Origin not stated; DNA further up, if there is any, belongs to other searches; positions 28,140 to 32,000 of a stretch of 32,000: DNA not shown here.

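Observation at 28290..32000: Unlisted giant ORF: SIR2 NADase-like domain fused to an NB-ARC STAND ATPase and helical repeats (candidate single-protein anti-phage system)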

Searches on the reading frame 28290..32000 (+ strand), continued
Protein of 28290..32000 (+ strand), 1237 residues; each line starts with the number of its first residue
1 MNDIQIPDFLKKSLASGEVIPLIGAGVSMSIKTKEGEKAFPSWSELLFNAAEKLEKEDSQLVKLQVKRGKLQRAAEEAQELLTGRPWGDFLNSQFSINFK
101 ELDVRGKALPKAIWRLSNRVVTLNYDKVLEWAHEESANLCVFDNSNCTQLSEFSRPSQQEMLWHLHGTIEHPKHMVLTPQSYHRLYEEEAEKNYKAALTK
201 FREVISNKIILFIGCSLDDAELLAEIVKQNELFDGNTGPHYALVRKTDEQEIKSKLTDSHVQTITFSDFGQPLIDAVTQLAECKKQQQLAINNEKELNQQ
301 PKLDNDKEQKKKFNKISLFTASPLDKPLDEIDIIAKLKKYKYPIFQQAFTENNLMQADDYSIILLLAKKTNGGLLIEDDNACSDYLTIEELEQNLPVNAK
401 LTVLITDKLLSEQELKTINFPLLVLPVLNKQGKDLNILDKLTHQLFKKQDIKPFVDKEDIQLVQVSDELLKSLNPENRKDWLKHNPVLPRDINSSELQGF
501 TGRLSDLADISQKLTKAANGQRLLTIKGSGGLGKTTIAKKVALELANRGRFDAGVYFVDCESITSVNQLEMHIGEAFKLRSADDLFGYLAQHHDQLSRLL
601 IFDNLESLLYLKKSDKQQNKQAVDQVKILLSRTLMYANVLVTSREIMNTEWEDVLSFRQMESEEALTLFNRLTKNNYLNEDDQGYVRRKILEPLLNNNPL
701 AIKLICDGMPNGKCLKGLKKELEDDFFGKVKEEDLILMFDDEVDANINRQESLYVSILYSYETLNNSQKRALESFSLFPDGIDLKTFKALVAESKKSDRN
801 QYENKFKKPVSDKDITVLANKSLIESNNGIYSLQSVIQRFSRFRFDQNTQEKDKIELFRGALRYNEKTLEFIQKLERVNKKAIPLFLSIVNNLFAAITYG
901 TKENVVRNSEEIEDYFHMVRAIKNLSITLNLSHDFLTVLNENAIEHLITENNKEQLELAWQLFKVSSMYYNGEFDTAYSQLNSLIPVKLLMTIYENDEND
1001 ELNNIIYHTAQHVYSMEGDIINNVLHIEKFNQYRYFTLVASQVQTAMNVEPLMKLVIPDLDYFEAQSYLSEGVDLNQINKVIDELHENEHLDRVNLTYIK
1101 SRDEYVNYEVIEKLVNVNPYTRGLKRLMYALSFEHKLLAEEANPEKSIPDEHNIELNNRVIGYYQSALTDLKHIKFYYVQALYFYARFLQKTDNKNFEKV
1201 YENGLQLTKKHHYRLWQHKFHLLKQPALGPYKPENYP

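Call 9: find_homologous_proteins(query=window:28290-32000:+)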
Query window:28290-32000:+ (1237 aa): 131 proteins with E <= 0.001 among 8000 candidates; the best 120 are listed.
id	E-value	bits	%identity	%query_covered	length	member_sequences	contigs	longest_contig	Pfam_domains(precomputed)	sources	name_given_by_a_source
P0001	0.0e+0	2754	100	100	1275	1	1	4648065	PF13289.13,PF05729.19,PF13401.13,PF25199.2,PF20720.4,PF00931.29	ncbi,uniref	ncbi:SIR2 family protein [Marinicellulosiphila megalodicopiae]|uniref:SIR2 family protein n=1 Tax=Ma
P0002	0.0e+0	2386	87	100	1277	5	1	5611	PF13289.13,PF05729.19,PF13401.13,PF25199.2,PF20720.4,PF00931.29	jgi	-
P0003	0.0e+0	2334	85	100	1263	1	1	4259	PF13289.13,PF05729.19,PF13401.13,PF25199.2,PF20720.4,PF00931.29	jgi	jgi:hypothetical protein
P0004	0.0e+0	2328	85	100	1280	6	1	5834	PF13289.13,PF05729.19,PF13401.13,PF25199.2,PF20720.4,PF00931.29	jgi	jgi:hypothetical protein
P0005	0.0e+0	1951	72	100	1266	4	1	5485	PF13289.13,PF05729.19,PF13401.13,PF25199.2,PF20720.4,PF00931.29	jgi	jgi:Cdc6-like AAA superfamily ATPase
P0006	0.0e+0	1895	70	100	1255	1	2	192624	PF13289.13,PF05729.19,PF13401.13,PF25199.2,PF20720.4,PF00931.29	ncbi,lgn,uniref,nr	ncbi:NB-ARC domain-containing protein [Idiomarina loihiensis]|uniref:SIR2 family protein n=1 Tax=Idi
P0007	0.0e+0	1821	68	100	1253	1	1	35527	PF13289.13,PF05729.19,PF13401.13,PF25199.2,PF20720.4,PF00931.29,PF13191.13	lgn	-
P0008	0.0e+0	1816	68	100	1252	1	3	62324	PF13289.13,PF05729.19,PF13401.13,PF25199.2,PF20720.4,PF00931.29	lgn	-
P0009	0.0e+0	1812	68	100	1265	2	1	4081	PF13289.13,PF05729.19,PF13401.13,PF20720.4,PF00931.29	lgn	-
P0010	0.0e+0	1808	67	100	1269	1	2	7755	PF13289.13,PF05729.19,PF13401.13,PF25199.2,PF20720.4,PF00931.29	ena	-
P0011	0.0e+0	1803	67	100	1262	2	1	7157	PF13289.13,PF05729.19,PF13401.13,PF20720.4,PF00931.29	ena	-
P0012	0.0e+0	1801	67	100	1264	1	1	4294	PF13289.13,PF05729.19,PF13401.13,PF20720.4,PF00931.29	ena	-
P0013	0.0e+0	1800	67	100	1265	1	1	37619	PF13289.13,PF05729.19,PF13401.13,PF20720.4,PF00931.29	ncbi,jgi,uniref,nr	ncbi:SIR2 family protein [Pseudoalteromonas neustonica]|uniref:SIR2 family protein n=1 Tax=Pseudoalt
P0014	0.0e+0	1797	67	100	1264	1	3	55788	PF13289.13,PF05729.19,PF13401.13,PF20720.4,PF00931.29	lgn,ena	-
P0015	0.0e+0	1797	67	100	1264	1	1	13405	PF13289.13,PF05729.19,PF13401.13,PF20720.4,PF00931.29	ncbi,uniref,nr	ncbi:SIR2 family protein [Pseudoalteromonas sp. S3431]|uniref:SIR2 family protein n=1 Tax=Pseudoalte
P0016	0.0e+0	1795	67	100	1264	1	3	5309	PF13289.13,PF05729.19,PF13401.13,PF20720.4,PF00931.29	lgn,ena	-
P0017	0.0e+0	1791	67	100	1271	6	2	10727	PF13289.13,PF13401.13,PF25199.2,PF20720.4,PF00931.29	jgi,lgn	jgi:hypothetical protein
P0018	0.0e+0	1790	67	100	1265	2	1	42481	PF13289.13,PF05729.19,PF13401.13,PF20720.4,PF00931.29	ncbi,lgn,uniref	ncbi:SIR2 family protein [Pseudoalteromonas sp. AS84]|uniref:SIR2 family protein n=1 Tax=Pseudoalter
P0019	0.0e+0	1785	67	100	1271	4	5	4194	PF13289.13,PF05729.19,PF13401.13,PF20720.4,PF00931.29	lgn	-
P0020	0.0e+0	1783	67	100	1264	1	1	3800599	PF13289.13,PF05729.19,PF13401.13,PF20720.4,PF00931.29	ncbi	ncbi:SIR2 family protein [Pseudoalteromonas sp. SaAl2]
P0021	0.0e+0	1783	67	100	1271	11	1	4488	PF13289.13,PF05729.19,PF13401.13,PF20720.4,PF00931.29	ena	-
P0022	0.0e+0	1773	66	100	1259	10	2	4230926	PF13289.13,PF05729.19,PF13401.13,PF20720.4,PF00931.29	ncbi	ncbi:SIR2 family protein [Pseudoalteromonas maricaloris]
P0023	0.0e+0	1771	66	100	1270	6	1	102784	PF13289.13,PF05729.19,PF13401.13,PF20720.4,PF00931.29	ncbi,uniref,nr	ncbi:SIR2 family protein [Pseudoalteromonas sp. OANN1]|uniref:SIR2 family protein n=1 Tax=Pseudoalte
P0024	0.0e+0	1764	67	100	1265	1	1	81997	PF13289.13,PF05729.19,PF13401.13,PF20720.4,PF00931.29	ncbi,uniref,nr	ncbi:hypothetical protein C1E24_18500 [Pseudoalteromonas phenolica]|uniref:AAA+ ATPase domain-contai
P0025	0.0e+0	1760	65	100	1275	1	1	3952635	PF13289.13,PF13401.13,PF20720.4,PF00931.29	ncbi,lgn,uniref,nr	ncbi:SIR2 family protein [Pseudoalteromonas sp. 1_2015MBL_MicDiv]|uniref:SIR2 family protein n=1 Tax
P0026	0.0e+0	1753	65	100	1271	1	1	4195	PF13289.13,PF13401.13,PF00931.29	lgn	-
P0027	0.0e+0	1752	65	100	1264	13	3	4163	PF13289.13,PF05729.19,PF13401.13,PF25199.2,PF20720.4,PF00931.29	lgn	-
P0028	0.0e+0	1744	65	100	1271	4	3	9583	PF13289.13,PF25199.2,PF20720.4,PF00931.29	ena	-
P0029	0.0e+0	1742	65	100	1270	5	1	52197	PF13289.13,PF13401.13,PF25199.2,PF20720.4,PF00931.29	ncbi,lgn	ncbi:SIR2 family protein [Pseudoalteromonas arctica]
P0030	0.0e+0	1721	63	100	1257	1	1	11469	PF13289.13,PF05729.19,PF13401.13,PF20720.4,PF00931.29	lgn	-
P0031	0.0e+0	1688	62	100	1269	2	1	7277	PF13289.13,PF05729.19,PF13401.13,PF20720.4,PF00931.29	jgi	jgi:hypothetical protein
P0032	0.0e+0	1662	62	100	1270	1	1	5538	PF13289.13,PF05729.19,PF13401.13,PF20720.4,PF00931.29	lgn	-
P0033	0.0e+0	1651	62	100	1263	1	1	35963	PF13289.13,PF05729.19,PF13401.13,PF20720.4,PF00931.29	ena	-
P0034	0.0e+0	1620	60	100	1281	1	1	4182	PF13289.13,PF05729.19,PF13401.13,PF20720.4,PF00931.29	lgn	-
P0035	0.0e+0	1548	68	85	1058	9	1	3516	PF13289.13,PF05729.19,PF13401.13,PF25199.2,PF20720.4,PF00931.29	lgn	-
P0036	0.0e+0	1486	68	80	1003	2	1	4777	PF13289.13,PF05729.19,PF13401.13,PF25199.2,PF20720.4,PF00931.29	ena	-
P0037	0.0e+0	1472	69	80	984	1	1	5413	PF13289.13,PF05729.19,PF13401.13,PF20720.4,PF00931.29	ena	-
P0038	0.0e+0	1449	62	90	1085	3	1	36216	PF13289.13,PF05729.19,PF13401.13,PF20720.4,PF00931.29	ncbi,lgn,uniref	ncbi:SIR2 family protein [Shewanella psychromarinicola]|uniref:SIR2 family protein n=1 Tax=Shewanell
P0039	0.0e+0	1261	49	100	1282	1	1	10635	PF13289.13,PF05729.19,PF13401.13,PF00931.29,PF13191.13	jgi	jgi:hypothetical protein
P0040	0.0e+0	1256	48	100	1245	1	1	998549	PF13289.13,PF20720.4,PF00931.29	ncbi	-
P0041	0.0e+0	1251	49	100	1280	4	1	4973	PF13289.13,PF13401.13,PF20720.4,PF00931.29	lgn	-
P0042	0.0e+0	1231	52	92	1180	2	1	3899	PF13289.13,PF13401.13,PF00931.29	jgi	-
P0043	0.0e+0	1105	71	57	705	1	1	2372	PF13289.13,PF05729.19,PF13401.13,PF20720.4,PF00931.29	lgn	-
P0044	9.0e-288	976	42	100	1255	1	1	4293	PF13289.13,PF13401.13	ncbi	-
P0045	4.1e-281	954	41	100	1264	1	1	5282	PF13289.13,PF13401.13,PF20720.4,PF00931.29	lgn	-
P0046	6.2e-211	721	36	99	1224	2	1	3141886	PF13289.13,PF20720.4,PF00931.29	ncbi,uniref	ncbi:SIR2 family protein [Photobacterium piscicola]|uniref:SIR2 family protein n=1 Tax=Photobacteriu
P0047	3.1e-209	716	37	100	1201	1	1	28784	PF13289.13,PF13401.13,PF20720.4,PF00931.29,PF13191.13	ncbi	ncbi:MAG: SIR2 family protein [Methylococcaceae bacterium]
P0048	6.1e-207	708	36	100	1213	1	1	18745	PF13289.13,PF13401.13,PF20720.4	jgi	jgi:hypothetical protein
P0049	8.3e-205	701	35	100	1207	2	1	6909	PF13289.13,PF13401.13,PF00931.29,PF13191.13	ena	-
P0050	1.4e-204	700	36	100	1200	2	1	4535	PF13289.13,PF13401.13,PF20720.4,PF00931.29,PF13191.13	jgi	-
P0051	7.1e-204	698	35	98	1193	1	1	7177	PF13289.13,PF05729.19,PF13401.13,PF20720.4,PF00931.29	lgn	-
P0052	1.1e-202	694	34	100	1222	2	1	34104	PF13289.13,PF05729.19,PF13401.13,PF00931.29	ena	-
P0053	5.9e-202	692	36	100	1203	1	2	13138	PF13289.13,PF05729.19,PF25199.2,PF20720.4,PF00931.29,PF13191.13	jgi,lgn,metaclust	metaclust:\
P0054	1.6e-201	690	36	100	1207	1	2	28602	PF13289.13,PF13401.13,PF00931.29,PF13191.13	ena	-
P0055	3.1e-200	686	36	100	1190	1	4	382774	PF13289.13,PF20720.4,PF00931.29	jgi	jgi:hypothetical protein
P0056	4.4e-200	686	36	100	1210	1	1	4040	PF13289.13,PF05729.19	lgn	-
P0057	2.0e-199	683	36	100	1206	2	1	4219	PF13289.13,PF20720.4,PF00931.29,PF13191.13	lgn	-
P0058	2.5e-199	683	36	100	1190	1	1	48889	PF13289.13,PF20720.4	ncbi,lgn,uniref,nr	ncbi:SIR2 family protein [Candidatus Colwellia aromaticivorans]|uniref:SIR2 family protein n=1 Tax=C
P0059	3.6e-198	679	34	100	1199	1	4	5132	PF13289.13,PF13401.13,PF25199.2,PF00931.29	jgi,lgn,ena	-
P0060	4.7e-197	675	35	100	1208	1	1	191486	PF13289.13,PF05729.19,PF13401.13,PF00931.29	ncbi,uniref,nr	ncbi:hypothetical protein F6V25_14660 [Oryzomonas japonica]|uniref:AAA+ ATPase domain-containing pro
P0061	2.7e-195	670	35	100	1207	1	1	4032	PF13289.13,PF05729.19,PF20720.4,PF00931.29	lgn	-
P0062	1.6e-194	667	35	100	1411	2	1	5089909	PF13289.13,PF12770.13,PF00931.29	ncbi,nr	ncbi:MAG: SIR2 family protein [Candidatus Electrothrix scaldis]|nr:MAG: SIR2 family protein [Candida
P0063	4.4e-194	666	36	100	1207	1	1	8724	PF13289.13,PF05729.19,PF13401.13,PF00931.29,PF13191.13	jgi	jgi:SIR2-like domain/NB-ARC domain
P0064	3.8e-193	663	35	100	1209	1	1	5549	PF13289.13,PF13401.13,PF00931.29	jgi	-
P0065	6.8e-193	662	35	100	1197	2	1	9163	PF13289.13,PF13401.13,PF20720.4,PF00931.29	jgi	jgi:predicted ATPase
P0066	8.5e-193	661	34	100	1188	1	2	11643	PF13289.13,PF20720.4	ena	-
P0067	1.2e-191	658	35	100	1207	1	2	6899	PF13289.13,PF13401.13,PF00931.29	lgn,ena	-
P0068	1.3e-190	654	35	100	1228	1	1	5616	PF13289.13,PF05729.19,PF13401.13,PF00931.29,PF13191.13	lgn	-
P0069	8.0e-190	652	35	100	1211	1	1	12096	PF13289.13,PF13401.13,PF20720.4,PF00931.29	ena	-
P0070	2.7e-187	643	34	99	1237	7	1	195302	PF13289.13,PF13401.13,PF20720.4,PF00931.29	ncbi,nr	ncbi:SIR2 family protein [Vibrio fluvialis]|nr:SIR2 family protein [Vibrio fluvialis]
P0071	5.7e-186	639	34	100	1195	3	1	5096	PF13289.13,PF13401.13,PF00931.29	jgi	jgi:hypothetical protein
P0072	8.5e-186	638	35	99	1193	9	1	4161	PF13289.13,PF13401.13,PF20720.4,PF00931.29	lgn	-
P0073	9.1e-186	638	35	100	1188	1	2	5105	PF13289.13,PF20720.4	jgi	jgi:hypothetical protein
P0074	1.2e-183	631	34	100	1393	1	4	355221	PF13289.13,PF16452.11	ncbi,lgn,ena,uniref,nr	ncbi:hypothetical protein CWO27_03650 [Vibrio sp. 10N.286.51.C3]|uniref:SIR2 family protein n=1 Tax=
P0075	2.6e-183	630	34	100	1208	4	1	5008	PF13289.13,PF13401.13,PF00931.29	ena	-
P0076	4.3e-183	629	34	100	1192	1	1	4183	PF13289.13,PF13401.13,PF20720.4,PF00931.29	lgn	-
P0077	6.7e-181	622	35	99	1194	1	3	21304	PF13289.13,PF13401.13,PF20720.4,PF00931.29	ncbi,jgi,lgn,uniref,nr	ncbi:SIR2 family protein [Colwellia sp. MB02u-10]|jgi:hypothetical protein|uniref:SIR2 family protei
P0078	1.1e-179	618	34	95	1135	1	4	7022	PF13289.13,PF05729.19,PF13401.13,PF20720.4,PF00931.29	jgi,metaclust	metaclust:\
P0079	1.1e-178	615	36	89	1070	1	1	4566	PF13289.13,PF13401.13,PF20720.4,PF00931.29,PF13191.13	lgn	-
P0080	3.2e-177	610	34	100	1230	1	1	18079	PF13289.13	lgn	-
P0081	8.2e-177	608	35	95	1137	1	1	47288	PF13289.13,PF05729.19,PF13401.13,PF20703.4,PF20720.4,PF00931.29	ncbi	-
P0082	2.0e-176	607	33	100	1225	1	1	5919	PF13289.13,PF13401.13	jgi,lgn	jgi:predicted ATPase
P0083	7.2e-176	605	35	100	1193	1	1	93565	PF13289.13,PF05729.19,PF13401.13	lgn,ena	-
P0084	2.6e-175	603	34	100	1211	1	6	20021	PF13289.13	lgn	-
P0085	1.1e-173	598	33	100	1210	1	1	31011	PF13289.13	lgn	-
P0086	1.6e-171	591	33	100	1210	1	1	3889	PF13289.13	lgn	-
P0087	1.9e-171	591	33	100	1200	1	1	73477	PF13289.13,PF13401.13,PF13191.13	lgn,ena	-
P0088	4.1e-171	590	35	90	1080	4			PF13289.13,PF20720.4,PF00931.29,PF13191.13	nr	nr:SIR2 family protein [Methylobacter tundripaludum]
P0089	2.5e-170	587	34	100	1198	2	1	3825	PF13289.13,PF13401.13,PF00931.29,PF13191.13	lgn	-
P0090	3.8e-170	586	33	99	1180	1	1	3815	PF13289.13,PF05729.19,PF13401.13,PF20703.4,PF00931.29,PF13191.13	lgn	-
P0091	7.4e-170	585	33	99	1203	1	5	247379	PF13289.13,PF13401.13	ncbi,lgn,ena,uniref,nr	ncbi:SIR2 family protein [Moritella sp.]|uniref:SIR2 family protein n=1 Tax=Moritella sp. TaxID=7855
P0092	1.1e-169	585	33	100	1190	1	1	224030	PF13289.13,PF05729.19,PF13401.13,PF00931.29,PF13191.13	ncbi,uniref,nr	ncbi:SIR2 family protein [Pseudoalteromonas tunicata]|uniref:SIR2 family protein n=1 Tax=Pseudoalter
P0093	7.7e-169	582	32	100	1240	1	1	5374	PF13289.13,PF13401.13,PF00931.29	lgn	-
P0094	4.8e-168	579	35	83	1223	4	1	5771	PF13289.13,PF05729.19,PF13401.13,PF12770.13,PF00931.29,PF13191.13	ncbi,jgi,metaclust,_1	metaclust:\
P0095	5.2e-167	576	31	100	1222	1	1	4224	PF13289.13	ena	-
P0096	5.6e-166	573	33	100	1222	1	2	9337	PF13289.13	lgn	-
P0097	1.0e-165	572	32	100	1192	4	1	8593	PF13289.13,PF13401.13,PF20703.4,PF00931.29,PF13191.13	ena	-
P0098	1.9e-164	567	32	100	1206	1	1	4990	PF13289.13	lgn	-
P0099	2.8e-164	567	36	81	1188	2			PF13289.13,PF12770.13,PF00931.29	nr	nr:SIR2 family protein [Candidatus Electrothrix aestuarii]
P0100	1.2e-163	565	33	100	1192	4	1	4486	PF13289.13,PF13401.13,PF20703.4,PF00931.29,PF13191.13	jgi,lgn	jgi:predicted ATPase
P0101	5.3e-163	563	31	100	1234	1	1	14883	PF13289.13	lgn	-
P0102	1.1e-162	562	31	99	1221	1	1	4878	PF13289.13,PF13401.13,PF13191.13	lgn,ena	-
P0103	1.2e-162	562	31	99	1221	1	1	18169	PF13289.13,PF13401.13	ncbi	-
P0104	4.6e-162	560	32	100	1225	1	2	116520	PF13289.13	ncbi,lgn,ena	-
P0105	6.2e-162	559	32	100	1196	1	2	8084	PF13289.13,PF13401.13,PF00931.29,PF13191.13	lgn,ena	-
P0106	1.3e-161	558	32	99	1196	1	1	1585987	PF13289.13,PF13401.13,PF00931.29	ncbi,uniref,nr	ncbi:SIR2 family protein [Massilia sp. G4R7]|uniref:SIR2 family protein n=1 Tax=Massilia phyllostach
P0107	2.4e-161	557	32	100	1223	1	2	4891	PF13289.13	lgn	-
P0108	6.2e-161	556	33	100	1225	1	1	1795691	PF13289.13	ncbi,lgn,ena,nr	ncbi:MAG: hypothetical protein B0W54_14740 [Cellvibrio sp. 79]|nr:MAG: hypothetical protein B0W54_14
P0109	1.3e-159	551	31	100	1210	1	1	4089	PF13289.13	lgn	-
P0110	2.0e-157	544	31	98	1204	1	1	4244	PF13289.13,PF00931.29,PF13191.13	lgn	-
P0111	7.4e-157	542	32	100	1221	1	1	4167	PF13289.13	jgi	jgi:SIR2-like domain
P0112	9.5e-157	542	32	100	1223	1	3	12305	PF13289.13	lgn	-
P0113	1.8e-156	541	31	99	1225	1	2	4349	PF13289.13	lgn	-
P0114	5.2e-156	540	31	100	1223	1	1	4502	PF13289.13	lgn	-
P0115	3.5e-155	537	32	100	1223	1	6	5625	PF13289.13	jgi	jgi:hypothetical protein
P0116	2.2e-154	534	31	100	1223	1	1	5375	PF13289.13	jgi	jgi:hypothetical protein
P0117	2.4e-152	527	31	99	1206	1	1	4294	PF13289.13,PF00931.29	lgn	-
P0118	9.8e-149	515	39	61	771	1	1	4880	PF13289.13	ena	-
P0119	2.1e-148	514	37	68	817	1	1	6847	PF13289.13,PF13401.13,PF20720.4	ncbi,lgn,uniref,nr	ncbi:SIR2 family protein [Psychromonas hadalis]|uniref:SIR2 family protein n=1 Tax=Psychromonas hada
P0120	8.6e-147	509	30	100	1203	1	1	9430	PF13289.13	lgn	-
